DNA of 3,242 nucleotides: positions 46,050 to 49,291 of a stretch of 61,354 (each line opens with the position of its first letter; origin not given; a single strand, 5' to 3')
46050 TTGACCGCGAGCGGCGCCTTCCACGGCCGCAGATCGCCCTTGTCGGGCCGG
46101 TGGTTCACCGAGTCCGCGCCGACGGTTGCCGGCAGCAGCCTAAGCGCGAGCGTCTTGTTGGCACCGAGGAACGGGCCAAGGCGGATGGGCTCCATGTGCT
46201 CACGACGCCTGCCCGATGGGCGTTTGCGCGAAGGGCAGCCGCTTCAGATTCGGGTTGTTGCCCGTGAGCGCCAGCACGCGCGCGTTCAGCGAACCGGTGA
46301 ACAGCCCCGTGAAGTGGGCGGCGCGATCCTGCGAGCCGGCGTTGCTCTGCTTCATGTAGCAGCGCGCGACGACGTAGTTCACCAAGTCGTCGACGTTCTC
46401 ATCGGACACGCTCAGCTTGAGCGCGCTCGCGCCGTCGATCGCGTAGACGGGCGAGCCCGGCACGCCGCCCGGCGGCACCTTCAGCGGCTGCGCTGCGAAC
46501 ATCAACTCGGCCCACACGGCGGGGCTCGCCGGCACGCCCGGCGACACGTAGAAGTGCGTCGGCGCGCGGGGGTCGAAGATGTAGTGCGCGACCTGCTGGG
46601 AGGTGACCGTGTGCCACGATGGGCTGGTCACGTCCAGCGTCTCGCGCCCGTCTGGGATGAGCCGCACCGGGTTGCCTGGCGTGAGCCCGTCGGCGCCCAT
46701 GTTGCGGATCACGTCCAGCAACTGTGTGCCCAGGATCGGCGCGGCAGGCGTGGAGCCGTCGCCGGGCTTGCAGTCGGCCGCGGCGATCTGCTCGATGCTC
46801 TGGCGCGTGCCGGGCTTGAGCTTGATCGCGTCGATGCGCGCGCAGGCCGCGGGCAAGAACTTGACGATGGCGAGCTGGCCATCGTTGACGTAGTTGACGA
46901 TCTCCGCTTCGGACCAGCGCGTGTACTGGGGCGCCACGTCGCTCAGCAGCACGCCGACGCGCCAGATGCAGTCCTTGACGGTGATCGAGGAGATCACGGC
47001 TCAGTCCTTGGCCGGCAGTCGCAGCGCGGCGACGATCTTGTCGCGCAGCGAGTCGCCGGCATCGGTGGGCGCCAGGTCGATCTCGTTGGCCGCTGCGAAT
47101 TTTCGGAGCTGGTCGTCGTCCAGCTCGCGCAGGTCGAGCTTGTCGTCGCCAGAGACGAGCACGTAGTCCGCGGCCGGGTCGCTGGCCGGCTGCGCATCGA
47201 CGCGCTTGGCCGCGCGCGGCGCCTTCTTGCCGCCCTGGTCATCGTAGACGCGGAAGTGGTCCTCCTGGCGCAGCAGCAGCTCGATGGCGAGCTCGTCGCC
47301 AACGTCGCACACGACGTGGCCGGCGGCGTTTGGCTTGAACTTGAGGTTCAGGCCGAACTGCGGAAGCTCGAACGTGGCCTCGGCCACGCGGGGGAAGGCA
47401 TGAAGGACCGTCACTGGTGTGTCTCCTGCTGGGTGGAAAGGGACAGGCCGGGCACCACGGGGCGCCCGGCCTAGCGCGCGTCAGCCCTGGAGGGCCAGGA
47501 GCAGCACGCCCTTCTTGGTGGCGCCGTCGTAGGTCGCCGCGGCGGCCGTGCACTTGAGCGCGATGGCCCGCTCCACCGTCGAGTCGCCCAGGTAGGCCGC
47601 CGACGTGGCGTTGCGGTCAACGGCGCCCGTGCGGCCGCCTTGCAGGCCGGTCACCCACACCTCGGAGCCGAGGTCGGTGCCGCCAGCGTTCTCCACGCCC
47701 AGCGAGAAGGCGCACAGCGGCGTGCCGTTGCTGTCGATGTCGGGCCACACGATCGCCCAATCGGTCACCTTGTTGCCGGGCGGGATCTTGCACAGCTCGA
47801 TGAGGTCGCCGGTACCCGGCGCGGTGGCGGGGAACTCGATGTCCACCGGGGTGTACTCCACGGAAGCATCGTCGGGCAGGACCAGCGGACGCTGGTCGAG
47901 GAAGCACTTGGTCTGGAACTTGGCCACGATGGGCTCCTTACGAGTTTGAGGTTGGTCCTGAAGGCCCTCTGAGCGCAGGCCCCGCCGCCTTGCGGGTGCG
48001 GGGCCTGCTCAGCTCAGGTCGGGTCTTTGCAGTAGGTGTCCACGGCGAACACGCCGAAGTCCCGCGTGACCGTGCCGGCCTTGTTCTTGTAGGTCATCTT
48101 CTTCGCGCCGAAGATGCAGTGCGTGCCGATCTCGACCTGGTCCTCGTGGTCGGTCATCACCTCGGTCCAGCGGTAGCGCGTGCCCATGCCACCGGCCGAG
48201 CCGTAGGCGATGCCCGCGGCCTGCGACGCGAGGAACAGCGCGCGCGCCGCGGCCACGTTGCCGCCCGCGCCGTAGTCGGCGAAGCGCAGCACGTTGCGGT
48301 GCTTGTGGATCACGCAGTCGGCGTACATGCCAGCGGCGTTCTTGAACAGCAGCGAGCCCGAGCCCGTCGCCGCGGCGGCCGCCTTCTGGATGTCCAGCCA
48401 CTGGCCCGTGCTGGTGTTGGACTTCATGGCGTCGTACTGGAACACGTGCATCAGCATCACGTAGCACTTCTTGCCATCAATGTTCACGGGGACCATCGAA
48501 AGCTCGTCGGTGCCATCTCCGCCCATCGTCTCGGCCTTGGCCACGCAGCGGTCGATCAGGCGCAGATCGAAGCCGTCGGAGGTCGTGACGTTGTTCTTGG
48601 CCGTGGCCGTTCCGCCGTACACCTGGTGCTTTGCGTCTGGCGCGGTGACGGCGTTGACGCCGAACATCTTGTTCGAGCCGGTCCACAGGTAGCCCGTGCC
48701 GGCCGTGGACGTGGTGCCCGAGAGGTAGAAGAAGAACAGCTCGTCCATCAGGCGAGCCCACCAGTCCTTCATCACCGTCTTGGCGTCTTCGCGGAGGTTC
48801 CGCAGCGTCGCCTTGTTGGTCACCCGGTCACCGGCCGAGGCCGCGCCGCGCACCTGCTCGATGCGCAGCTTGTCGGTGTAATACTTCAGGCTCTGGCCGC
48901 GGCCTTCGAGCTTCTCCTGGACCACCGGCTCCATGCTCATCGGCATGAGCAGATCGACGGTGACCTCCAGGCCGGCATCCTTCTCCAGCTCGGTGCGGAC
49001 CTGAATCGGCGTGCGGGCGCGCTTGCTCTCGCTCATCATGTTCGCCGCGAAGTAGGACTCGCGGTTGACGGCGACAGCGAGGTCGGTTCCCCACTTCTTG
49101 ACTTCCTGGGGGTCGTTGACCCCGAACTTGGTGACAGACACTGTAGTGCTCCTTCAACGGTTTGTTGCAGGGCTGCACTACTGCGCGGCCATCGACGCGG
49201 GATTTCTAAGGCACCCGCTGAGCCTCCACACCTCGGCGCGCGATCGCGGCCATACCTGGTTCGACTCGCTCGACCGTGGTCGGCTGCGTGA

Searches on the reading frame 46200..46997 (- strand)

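Call 96: search_protein_families(library=pfam, proteins=[window:46200-46997:-], max_evalue=0.001)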
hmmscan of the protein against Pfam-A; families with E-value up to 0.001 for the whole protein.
window:46200-46997:- (265 aa): 1 family
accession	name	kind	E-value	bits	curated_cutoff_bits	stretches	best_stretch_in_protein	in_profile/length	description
PF24175.2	SU10_adaptor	-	1.1e-14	55.8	27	1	6-240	2-181/194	SU10 adaptor protein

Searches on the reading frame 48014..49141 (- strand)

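Call 96: search_protein_families(library=pfam, proteins=[window:48014-49141:-], max_evalue=0.001)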
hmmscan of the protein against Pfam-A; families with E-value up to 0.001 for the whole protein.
window:48014-49141:- (375 aa): 1 family
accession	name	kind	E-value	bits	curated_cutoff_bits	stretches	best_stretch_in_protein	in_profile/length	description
PF13252.12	Phage_capsid_3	-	2.1e-54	185.3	23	1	6-371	2-374/376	Phage capsid protein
